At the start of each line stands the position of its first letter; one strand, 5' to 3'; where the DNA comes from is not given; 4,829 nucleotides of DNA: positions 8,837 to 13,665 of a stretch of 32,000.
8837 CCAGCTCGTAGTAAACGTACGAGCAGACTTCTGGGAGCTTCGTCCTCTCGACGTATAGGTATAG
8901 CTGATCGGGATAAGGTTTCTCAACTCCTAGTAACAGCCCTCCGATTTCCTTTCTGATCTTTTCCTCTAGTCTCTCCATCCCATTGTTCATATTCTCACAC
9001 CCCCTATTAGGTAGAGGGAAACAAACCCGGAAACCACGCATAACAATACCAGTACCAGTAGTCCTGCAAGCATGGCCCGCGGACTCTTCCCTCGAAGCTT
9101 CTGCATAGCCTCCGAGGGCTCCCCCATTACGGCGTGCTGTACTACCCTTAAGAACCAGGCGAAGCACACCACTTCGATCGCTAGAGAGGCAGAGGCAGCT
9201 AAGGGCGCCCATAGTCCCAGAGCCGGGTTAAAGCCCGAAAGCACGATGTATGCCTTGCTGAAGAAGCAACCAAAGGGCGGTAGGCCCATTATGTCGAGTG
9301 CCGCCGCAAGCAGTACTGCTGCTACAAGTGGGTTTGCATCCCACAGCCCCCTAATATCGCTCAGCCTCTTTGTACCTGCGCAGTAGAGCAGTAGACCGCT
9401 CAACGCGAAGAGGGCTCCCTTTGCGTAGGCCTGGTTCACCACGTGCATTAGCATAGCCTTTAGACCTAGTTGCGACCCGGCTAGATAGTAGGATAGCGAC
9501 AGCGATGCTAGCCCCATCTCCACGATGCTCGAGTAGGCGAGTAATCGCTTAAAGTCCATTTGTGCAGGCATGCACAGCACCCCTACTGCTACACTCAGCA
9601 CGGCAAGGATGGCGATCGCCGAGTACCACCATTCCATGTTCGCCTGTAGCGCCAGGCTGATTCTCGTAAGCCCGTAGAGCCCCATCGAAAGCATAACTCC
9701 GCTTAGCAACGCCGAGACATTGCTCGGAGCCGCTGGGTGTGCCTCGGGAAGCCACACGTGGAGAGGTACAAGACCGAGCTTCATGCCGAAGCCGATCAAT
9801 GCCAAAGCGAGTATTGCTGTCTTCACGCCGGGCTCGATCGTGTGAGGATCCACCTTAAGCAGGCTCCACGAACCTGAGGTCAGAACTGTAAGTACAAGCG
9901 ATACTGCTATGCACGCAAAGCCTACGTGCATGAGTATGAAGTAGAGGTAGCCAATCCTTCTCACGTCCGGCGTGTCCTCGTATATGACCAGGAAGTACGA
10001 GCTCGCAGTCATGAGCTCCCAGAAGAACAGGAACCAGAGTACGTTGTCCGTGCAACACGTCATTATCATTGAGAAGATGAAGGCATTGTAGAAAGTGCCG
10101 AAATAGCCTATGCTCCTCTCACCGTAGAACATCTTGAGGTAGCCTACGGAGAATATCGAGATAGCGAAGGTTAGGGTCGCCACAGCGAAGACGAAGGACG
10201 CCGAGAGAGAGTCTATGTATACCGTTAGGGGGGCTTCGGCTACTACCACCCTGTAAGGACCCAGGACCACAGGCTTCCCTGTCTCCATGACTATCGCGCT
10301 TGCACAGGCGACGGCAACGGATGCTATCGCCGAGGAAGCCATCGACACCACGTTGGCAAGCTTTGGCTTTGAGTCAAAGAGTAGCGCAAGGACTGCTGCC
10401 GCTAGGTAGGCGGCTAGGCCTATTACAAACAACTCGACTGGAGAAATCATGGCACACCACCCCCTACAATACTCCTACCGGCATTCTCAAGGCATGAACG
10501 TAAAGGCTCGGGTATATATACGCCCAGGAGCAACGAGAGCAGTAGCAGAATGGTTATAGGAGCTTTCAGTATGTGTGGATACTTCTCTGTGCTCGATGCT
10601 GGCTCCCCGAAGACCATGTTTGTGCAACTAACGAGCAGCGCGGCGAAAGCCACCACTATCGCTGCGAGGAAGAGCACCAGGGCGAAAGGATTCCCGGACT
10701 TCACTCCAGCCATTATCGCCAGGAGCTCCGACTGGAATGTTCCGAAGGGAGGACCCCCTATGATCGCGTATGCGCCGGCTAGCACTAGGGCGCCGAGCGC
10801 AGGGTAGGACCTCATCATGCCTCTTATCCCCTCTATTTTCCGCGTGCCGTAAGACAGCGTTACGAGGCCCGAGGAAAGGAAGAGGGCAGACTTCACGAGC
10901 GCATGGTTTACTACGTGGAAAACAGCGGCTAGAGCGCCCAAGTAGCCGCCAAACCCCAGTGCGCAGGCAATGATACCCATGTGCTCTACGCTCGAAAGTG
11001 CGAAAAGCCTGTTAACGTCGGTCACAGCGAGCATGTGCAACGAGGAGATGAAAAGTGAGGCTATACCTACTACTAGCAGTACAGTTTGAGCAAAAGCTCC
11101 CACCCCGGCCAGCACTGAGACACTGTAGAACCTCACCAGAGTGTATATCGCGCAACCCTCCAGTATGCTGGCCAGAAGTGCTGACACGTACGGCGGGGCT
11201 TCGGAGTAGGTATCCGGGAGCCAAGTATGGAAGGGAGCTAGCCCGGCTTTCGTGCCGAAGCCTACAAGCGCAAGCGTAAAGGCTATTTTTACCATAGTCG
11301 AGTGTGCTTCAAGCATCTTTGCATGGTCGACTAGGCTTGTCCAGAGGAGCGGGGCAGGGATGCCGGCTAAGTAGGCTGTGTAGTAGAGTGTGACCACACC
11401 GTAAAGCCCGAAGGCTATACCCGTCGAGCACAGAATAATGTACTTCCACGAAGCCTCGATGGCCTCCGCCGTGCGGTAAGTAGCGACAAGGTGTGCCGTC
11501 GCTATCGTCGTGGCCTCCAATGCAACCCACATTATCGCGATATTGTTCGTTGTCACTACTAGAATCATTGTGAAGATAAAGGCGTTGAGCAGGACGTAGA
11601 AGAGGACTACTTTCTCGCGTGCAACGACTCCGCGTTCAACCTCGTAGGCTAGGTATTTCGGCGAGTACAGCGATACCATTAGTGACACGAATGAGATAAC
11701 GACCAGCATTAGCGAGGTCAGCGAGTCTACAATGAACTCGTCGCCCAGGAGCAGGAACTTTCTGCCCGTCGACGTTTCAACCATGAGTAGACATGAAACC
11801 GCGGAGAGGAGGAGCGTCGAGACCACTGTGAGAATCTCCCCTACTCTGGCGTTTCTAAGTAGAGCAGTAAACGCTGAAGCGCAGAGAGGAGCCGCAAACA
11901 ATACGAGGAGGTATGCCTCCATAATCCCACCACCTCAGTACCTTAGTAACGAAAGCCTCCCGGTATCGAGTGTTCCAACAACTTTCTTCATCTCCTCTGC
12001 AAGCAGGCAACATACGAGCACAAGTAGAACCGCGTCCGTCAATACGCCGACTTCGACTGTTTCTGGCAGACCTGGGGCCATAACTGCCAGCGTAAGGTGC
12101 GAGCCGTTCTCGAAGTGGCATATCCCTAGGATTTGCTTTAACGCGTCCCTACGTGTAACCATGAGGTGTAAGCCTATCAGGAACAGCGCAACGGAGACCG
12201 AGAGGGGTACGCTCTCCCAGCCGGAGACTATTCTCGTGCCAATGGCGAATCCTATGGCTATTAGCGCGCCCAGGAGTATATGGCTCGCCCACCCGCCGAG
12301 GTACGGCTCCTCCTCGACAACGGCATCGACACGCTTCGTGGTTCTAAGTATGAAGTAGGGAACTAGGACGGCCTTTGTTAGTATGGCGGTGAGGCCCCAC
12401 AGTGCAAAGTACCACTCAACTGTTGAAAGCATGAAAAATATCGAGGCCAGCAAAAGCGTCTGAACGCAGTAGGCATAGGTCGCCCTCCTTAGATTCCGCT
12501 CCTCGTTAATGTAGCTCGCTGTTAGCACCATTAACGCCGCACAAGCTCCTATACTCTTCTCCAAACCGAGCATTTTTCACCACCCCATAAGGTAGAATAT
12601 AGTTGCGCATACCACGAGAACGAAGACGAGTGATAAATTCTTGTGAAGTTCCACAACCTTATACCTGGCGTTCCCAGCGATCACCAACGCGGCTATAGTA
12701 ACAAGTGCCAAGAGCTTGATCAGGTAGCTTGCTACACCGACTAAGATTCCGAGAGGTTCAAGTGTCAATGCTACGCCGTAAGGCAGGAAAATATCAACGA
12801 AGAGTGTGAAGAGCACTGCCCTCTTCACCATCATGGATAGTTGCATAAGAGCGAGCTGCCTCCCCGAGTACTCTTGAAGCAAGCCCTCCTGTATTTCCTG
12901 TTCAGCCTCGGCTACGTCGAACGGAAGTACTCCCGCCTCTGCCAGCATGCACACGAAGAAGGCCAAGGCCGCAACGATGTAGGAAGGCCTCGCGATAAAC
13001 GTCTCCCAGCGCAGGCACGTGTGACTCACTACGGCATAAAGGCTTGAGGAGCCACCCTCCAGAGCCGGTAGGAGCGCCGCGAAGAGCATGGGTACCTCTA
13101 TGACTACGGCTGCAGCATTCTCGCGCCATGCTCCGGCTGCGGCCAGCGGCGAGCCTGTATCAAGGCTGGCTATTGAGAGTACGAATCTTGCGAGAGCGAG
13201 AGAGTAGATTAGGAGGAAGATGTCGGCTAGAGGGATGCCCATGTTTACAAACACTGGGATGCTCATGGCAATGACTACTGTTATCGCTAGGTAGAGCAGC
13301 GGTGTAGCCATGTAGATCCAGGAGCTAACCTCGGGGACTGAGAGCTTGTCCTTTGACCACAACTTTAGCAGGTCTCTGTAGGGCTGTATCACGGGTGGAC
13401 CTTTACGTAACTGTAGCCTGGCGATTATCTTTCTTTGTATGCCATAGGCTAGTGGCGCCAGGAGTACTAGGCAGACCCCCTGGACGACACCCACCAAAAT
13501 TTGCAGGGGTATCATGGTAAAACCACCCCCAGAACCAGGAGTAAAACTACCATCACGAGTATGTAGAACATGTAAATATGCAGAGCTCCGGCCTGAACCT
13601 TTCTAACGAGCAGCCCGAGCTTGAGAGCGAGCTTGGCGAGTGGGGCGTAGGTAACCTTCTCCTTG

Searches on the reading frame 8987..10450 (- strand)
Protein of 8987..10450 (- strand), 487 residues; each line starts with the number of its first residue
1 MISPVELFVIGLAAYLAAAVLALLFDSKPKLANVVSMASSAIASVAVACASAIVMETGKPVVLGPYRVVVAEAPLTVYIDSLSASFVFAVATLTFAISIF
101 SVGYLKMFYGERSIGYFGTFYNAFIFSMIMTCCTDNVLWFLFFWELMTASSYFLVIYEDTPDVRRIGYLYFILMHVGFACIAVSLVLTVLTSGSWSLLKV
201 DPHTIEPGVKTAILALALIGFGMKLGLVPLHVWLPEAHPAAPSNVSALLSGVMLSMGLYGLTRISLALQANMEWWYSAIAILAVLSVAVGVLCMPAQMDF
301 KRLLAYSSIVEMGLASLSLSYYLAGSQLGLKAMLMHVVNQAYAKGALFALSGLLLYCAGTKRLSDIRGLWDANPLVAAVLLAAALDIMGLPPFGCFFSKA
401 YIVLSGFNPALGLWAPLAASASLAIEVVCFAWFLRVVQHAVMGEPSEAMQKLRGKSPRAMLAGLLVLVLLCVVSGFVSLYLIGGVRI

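Call 12: search_protein_families(library=pfam, proteins=[window:8987-10450:-], max_evalue=0.001)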
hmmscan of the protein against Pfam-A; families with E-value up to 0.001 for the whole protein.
window:8987-10450:- (487 aa): 2 families
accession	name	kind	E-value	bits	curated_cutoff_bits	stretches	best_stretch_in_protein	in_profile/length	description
PF00361.26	Proton_antipo_M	-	4.3e-46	157.9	21.5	1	135-408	2-277/294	NADH:quinone oxidoreductase/Mrp antiporter, TM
PF00662.26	Proton_antipo_N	-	1.3e-05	25.4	24.5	1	73-107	9-43/51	NADH-Ubiquinone oxidoreductase (complex I), chain 5 N-terminus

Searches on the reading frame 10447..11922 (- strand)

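Call 12: search_protein_families(library=pfam, proteins=[window:10447-11922:-], max_evalue=0.001)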
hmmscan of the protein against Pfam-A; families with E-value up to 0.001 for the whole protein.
window:10447-11922:- (491 aa): 2 families
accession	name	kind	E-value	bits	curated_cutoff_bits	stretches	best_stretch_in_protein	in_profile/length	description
PF00361.26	Proton_antipo_M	-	2.5e-45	155.4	21.5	1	126-422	2-291/294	NADH:quinone oxidoreductase/Mrp antiporter, TM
PF00662.26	Proton_antipo_N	-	2.7e-07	30.8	24.5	1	63-94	13-44/51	NADH-Ubiquinone oxidoreductase (complex I), chain 5 N-terminus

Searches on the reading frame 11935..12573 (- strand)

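Call 13: search_protein_families(library=pfam, proteins=[window:11935-12573:-], max_evalue=0.001)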
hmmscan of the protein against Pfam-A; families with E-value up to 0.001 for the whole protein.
window:11935-12573:- (212 aa): 1 family
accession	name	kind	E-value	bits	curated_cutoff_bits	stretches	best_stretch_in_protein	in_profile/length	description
PF00420.29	Oxidored_q2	-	5.9e-09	36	26.1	1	125-211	4-94/95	NADH-ubiquinone/plastoquinone oxidoreductase chain 4L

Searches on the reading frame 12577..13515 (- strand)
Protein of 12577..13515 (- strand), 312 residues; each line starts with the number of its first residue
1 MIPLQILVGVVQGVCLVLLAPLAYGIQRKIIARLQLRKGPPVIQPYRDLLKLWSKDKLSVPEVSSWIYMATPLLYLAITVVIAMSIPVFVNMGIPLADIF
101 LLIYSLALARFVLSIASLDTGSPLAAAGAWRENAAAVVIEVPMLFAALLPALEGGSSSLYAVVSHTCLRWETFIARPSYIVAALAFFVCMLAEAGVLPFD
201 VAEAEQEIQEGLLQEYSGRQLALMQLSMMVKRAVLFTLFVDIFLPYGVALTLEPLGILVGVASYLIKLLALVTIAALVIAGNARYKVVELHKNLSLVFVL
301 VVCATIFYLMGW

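Call 13: search_protein_families(library=pfam, proteins=[window:12577-13515:-], max_evalue=0.001)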
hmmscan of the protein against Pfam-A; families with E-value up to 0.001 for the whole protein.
window:12577-13515:- (312 aa): 1 family
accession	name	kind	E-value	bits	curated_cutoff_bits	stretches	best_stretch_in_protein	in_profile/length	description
PF00146.26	NADHdh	-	2.1e-47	162.4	27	1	14-308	9-296/298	NADH dehydrogenase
